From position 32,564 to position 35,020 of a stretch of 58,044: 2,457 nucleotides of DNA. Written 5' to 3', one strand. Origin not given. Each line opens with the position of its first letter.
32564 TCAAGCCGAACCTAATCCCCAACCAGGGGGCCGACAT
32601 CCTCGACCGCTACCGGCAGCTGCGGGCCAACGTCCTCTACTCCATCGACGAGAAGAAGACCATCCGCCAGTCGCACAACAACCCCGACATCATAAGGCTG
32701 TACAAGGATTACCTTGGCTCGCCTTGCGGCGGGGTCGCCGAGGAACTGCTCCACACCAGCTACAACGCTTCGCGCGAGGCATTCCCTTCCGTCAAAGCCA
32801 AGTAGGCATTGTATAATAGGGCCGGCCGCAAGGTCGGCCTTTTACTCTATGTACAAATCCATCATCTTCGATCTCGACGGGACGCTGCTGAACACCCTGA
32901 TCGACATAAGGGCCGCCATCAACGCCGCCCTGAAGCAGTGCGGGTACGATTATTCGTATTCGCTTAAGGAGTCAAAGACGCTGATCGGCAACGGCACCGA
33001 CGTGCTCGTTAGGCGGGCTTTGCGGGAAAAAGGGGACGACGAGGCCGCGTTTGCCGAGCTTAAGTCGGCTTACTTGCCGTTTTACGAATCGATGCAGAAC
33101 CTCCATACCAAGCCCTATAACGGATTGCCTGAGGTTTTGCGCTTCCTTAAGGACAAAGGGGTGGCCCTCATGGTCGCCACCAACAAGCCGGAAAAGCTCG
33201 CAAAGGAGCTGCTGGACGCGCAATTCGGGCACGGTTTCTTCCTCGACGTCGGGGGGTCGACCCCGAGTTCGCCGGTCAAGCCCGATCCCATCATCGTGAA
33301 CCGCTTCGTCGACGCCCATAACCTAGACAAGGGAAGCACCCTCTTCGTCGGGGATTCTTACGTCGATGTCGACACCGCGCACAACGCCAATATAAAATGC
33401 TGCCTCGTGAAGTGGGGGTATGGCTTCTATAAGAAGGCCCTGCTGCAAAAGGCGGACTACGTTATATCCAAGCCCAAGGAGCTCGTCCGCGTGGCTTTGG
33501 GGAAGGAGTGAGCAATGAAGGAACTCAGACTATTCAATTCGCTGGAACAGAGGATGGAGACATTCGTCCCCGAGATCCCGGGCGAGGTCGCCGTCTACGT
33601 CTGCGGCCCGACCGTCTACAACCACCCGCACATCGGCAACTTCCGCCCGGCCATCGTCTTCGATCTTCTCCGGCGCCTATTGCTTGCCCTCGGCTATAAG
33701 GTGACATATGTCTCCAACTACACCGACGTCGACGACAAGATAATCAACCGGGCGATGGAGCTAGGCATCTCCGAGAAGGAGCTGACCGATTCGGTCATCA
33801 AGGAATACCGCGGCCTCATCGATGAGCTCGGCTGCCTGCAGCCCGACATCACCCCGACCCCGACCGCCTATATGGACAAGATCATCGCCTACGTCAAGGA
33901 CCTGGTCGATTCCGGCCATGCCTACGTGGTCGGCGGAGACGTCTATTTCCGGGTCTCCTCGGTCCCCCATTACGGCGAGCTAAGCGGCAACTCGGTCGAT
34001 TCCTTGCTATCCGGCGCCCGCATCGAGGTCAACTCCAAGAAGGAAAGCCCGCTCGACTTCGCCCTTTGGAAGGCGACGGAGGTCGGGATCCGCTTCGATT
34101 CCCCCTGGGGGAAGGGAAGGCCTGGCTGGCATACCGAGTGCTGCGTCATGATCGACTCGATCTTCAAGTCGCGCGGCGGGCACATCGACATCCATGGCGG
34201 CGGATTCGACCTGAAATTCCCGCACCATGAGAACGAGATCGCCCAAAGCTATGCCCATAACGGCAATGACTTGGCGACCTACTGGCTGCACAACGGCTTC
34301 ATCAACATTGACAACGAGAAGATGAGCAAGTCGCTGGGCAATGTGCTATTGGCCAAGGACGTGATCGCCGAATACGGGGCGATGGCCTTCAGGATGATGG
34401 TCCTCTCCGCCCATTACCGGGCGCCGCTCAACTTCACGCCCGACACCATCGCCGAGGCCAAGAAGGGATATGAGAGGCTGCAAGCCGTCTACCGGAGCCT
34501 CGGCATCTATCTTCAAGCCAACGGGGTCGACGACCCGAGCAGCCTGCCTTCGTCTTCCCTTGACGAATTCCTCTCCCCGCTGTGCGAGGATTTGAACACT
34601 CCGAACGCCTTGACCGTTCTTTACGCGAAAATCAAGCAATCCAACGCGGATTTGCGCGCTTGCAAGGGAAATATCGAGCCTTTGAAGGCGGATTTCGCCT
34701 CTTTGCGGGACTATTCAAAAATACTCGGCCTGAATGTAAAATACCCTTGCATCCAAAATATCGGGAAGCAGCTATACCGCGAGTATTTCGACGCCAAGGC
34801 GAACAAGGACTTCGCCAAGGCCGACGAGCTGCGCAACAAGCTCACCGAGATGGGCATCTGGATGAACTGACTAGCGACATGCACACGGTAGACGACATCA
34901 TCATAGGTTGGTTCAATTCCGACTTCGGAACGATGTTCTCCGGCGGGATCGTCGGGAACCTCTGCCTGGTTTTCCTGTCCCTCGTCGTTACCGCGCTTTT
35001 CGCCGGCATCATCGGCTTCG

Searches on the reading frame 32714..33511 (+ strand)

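Call 47: search_protein_families(library=pfam, proteins=[window:32714-33511:+], max_evalue=0.001)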
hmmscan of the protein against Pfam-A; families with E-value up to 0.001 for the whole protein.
window:32714-33511:+ (265 aa): 5 families
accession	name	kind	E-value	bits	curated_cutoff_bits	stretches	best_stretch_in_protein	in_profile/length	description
PF13419.12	HAD_2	-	4e-34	118.7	23.8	1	50-232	1-178/178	Haloacid dehalogenase-like hydrolase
PF00702.32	Hydrolase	-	8.5e-25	88.7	26.4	1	47-226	1-191/191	haloacid dehalogenase-like hydrolase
PF13242.12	Hydrolase_like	-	1.3e-09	38.2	22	1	189-249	4-67/75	HAD-hyrolase-like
PF12710.13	HAD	-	2.1e-08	35.2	27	1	50-222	1-188/189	haloacid dehalogenase-like hydrolase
PF13344.12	Hydrolase_6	-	0.00024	21.5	27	0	132-167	13-48/101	Haloacid dehalogenase-like hydrolase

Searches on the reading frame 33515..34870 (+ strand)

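Call 47: search_protein_families(library=pfam, proteins=[window:33515-34870:+], max_evalue=0.001)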
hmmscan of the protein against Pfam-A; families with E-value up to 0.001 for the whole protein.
window:33515-34870:+ (451 aa): 5 families
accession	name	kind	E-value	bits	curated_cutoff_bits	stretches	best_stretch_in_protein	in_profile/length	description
PF01406.26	tRNA-synt_1e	-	6.5e-116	387.4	27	1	20-316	5-300/301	tRNA synthetases class I (C) catalytic domain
PF09334.17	tRNA-synt_1g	-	1.5e-09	37.6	20.1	1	35-108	11-84/391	tRNA synthetases class I (M)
PF00133.28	tRNA-synt_1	-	1.4e-07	31.1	22.7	1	227-306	332-412/414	tRNA synthetases class I (I, L, M and V)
PF09190.17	DALR_2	-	8e-07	30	22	1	352-406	2-55/57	DALR domain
PF01921.24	tRNA-synt_1f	-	1e-05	25.1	27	0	263-327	275-340/360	tRNA synthetases class I (K)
